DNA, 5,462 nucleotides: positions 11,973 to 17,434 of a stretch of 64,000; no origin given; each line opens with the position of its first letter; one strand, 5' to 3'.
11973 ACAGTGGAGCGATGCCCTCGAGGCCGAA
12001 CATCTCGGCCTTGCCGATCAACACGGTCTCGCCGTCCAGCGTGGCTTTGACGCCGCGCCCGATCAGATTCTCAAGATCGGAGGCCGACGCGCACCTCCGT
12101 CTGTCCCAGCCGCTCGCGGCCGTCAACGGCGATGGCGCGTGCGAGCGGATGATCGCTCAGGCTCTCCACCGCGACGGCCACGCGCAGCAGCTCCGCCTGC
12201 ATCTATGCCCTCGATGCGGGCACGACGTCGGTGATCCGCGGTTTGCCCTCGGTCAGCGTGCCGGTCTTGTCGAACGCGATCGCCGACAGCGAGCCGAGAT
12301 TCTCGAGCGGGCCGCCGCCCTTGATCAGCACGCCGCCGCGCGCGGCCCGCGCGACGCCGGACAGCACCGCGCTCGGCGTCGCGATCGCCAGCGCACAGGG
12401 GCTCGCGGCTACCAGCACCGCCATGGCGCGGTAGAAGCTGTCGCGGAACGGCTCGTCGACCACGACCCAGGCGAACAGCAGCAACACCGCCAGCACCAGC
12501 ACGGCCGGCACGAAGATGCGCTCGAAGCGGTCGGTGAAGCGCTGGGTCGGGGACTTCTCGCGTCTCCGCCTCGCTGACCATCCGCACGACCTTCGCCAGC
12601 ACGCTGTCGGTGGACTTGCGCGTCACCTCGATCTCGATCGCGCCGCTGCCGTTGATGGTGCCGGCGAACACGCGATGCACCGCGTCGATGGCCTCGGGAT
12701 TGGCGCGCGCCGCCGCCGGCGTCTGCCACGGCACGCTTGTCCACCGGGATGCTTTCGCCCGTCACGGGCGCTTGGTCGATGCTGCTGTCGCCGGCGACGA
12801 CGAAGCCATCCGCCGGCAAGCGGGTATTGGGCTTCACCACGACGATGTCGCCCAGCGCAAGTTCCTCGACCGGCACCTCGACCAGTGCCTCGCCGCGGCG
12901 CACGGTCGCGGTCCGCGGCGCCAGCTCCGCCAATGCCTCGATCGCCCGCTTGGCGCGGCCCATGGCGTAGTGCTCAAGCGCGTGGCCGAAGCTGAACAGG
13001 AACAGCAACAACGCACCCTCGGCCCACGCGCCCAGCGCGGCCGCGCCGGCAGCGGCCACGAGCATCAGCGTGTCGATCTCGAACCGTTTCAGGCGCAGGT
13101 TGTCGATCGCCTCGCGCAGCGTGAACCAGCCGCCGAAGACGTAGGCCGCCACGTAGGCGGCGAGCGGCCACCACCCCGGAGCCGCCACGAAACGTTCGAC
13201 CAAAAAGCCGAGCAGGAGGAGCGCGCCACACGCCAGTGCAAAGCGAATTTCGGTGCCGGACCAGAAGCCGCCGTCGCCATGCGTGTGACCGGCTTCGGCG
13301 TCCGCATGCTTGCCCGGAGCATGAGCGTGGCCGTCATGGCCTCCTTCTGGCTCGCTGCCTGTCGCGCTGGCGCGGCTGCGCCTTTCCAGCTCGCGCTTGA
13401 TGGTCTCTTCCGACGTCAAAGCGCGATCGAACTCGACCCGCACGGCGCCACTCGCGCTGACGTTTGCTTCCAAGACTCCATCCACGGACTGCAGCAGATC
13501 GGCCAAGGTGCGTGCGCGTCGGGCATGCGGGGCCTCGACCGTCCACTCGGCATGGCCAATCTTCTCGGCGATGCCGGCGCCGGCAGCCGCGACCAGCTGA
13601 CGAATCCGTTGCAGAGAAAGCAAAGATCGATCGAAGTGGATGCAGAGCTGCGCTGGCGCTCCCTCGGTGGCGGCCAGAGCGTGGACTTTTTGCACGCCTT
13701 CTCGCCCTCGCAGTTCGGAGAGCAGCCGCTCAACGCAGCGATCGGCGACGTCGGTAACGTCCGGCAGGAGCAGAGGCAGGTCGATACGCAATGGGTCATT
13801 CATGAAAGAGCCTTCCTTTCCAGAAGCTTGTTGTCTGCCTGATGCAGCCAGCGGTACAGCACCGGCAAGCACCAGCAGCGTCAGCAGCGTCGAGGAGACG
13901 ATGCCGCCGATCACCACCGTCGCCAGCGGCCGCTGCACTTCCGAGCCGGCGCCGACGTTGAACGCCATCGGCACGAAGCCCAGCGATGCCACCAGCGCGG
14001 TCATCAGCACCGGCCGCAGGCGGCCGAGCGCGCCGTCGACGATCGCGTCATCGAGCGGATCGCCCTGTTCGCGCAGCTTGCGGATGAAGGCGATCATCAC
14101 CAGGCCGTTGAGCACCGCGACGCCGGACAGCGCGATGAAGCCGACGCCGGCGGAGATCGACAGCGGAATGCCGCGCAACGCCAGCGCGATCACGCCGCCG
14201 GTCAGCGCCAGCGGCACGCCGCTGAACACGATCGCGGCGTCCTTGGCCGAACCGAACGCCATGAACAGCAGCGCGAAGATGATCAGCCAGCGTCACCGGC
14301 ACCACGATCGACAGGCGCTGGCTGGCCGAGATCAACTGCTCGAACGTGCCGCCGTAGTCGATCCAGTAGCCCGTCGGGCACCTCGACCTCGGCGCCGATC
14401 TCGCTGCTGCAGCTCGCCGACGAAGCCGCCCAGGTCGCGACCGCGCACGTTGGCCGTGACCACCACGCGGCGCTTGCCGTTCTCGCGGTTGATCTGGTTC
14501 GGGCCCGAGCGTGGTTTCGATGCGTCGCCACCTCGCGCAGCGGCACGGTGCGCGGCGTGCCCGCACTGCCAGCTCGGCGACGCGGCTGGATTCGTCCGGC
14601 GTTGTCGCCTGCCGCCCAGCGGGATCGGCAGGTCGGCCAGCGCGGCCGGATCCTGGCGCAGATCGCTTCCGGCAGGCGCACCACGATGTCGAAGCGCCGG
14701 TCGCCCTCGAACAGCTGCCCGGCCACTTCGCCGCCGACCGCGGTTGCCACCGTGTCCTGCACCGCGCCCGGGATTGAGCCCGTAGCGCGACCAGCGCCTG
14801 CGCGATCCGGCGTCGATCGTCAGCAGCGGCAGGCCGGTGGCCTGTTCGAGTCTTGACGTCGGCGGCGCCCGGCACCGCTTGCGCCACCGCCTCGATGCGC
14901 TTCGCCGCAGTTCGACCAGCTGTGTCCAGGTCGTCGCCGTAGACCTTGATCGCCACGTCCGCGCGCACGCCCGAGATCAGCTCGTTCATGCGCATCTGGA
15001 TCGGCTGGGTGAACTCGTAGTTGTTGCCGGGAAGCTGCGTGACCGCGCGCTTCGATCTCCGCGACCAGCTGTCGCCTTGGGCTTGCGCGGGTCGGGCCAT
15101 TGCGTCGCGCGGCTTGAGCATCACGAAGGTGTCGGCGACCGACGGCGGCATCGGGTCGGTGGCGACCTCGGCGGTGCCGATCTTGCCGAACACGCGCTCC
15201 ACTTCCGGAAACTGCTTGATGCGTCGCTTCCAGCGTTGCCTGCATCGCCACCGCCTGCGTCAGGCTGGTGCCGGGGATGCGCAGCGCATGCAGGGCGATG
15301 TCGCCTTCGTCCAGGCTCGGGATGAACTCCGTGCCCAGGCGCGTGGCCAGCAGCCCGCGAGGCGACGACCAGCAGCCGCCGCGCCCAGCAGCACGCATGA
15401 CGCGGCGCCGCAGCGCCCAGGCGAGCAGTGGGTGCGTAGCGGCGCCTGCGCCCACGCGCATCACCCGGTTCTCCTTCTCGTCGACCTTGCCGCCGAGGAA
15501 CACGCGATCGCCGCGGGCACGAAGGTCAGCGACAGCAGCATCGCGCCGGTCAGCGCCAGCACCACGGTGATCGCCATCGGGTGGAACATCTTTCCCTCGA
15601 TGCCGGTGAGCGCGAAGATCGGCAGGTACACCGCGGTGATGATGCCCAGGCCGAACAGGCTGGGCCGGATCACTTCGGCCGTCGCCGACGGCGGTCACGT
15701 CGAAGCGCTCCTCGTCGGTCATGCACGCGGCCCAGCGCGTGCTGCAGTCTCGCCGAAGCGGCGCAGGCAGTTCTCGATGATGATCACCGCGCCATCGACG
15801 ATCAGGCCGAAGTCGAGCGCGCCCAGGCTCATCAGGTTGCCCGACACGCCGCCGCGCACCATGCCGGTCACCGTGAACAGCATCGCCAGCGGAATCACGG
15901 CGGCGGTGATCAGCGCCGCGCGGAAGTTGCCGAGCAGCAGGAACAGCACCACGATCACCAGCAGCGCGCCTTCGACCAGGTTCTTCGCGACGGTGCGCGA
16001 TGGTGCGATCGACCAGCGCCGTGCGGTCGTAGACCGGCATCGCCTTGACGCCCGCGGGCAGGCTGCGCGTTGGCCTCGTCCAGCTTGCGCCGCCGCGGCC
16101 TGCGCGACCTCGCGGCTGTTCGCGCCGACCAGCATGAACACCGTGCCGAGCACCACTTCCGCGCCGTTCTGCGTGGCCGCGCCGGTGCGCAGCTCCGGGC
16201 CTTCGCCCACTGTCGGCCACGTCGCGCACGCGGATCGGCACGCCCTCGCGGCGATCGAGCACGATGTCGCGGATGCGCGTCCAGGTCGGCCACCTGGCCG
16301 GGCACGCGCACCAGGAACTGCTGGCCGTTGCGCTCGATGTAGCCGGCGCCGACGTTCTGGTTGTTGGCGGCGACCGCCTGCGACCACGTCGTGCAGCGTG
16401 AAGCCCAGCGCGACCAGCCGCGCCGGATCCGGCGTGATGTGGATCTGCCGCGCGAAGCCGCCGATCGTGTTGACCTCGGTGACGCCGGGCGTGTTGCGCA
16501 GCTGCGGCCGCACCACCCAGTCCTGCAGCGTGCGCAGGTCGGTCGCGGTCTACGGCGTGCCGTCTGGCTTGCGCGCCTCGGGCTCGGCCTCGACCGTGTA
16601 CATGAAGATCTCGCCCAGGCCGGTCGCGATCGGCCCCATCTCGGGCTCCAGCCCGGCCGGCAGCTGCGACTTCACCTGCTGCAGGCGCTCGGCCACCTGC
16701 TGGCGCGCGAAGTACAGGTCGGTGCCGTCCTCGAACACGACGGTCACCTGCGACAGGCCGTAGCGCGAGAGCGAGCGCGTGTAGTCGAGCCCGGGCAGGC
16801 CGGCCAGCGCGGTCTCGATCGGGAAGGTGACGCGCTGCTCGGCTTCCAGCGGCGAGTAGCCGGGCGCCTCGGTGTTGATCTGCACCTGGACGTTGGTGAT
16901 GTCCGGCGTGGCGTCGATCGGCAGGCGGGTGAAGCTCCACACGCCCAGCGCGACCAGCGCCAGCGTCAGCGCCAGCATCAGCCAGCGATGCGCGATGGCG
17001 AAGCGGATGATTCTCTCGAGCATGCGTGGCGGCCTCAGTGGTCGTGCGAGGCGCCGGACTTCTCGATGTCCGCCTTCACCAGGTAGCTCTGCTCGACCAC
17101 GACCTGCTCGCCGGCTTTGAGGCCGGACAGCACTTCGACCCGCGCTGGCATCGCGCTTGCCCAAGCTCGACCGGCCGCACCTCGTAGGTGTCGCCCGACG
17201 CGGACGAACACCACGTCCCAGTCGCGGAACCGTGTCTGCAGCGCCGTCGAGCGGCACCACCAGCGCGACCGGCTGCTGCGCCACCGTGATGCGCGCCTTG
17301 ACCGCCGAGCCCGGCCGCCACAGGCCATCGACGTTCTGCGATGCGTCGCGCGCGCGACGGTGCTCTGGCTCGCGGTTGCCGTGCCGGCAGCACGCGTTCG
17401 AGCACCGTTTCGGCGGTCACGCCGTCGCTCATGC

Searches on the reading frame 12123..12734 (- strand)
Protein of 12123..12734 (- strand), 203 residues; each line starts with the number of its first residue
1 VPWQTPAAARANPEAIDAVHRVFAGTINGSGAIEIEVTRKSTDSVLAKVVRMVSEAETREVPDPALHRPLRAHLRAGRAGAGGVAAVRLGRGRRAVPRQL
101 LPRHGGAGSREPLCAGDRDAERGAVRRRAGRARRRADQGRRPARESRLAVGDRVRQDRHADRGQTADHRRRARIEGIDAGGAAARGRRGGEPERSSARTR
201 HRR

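Call 58: search_protein_families(library=pfam, proteins=[window:12123-12734:-], max_evalue=0.01)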
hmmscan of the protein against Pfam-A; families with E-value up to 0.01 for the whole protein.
window:12123-12734:- (203 aa): 1 family
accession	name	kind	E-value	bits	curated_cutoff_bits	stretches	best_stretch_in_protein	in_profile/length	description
PF00122.25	E1-E2_ATPase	-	2e-06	27.9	28.1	1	17-60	65-108/181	E1-E2 ATPase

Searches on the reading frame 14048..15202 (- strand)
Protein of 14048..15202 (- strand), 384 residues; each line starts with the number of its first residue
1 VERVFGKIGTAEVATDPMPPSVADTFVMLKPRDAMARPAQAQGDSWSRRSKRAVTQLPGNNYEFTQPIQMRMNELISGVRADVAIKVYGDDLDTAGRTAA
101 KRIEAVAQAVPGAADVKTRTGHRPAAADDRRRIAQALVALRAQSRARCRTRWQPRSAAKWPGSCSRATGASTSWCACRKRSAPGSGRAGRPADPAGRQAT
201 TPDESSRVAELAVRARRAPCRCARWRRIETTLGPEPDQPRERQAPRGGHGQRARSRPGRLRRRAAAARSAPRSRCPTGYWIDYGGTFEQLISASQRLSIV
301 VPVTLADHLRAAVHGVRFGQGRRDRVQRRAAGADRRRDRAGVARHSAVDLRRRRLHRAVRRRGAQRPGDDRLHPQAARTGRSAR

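Call 58: search_protein_families(library=pfam, proteins=[window:14048-15202:-], max_evalue=0.01)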
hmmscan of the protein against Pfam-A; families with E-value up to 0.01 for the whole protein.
window:14048-15202:- (384 aa): 1 family
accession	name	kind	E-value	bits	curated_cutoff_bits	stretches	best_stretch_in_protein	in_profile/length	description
PF00873.25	ACR_tran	-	1.3e-20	73.2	28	1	2-120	594-709/1021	AcrB/AcrD/AcrF family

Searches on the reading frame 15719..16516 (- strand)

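Call 58: search_protein_families(library=pfam, proteins=[window:15719-16516:-], max_evalue=0.01)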
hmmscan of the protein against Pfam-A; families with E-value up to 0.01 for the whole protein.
window:15719-16516:- (265 aa): 1 family
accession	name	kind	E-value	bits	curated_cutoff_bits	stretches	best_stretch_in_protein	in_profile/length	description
PF00873.25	ACR_tran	-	2.4e-46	158.4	28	2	102-257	260-416/1021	AcrB/AcrD/AcrF family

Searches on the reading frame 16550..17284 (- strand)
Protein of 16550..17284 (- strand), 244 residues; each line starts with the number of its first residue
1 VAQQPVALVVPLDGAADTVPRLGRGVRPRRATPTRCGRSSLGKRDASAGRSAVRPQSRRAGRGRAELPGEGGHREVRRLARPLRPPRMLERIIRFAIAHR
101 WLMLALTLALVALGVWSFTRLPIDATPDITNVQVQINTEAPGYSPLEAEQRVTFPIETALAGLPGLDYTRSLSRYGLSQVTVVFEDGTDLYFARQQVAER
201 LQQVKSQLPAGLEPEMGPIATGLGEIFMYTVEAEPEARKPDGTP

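Call 35: search_protein_families(library=pfam, proteins=[window:16550-17284:-], max_evalue=0.01)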
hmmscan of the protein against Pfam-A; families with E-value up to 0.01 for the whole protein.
window:16550-17284:- (244 aa): 1 family
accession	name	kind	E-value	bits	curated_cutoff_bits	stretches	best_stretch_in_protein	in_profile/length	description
PF00873.25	ACR_tran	-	5.4e-48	163.9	28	1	92-234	1-144/1021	AcrB/AcrD/AcrF family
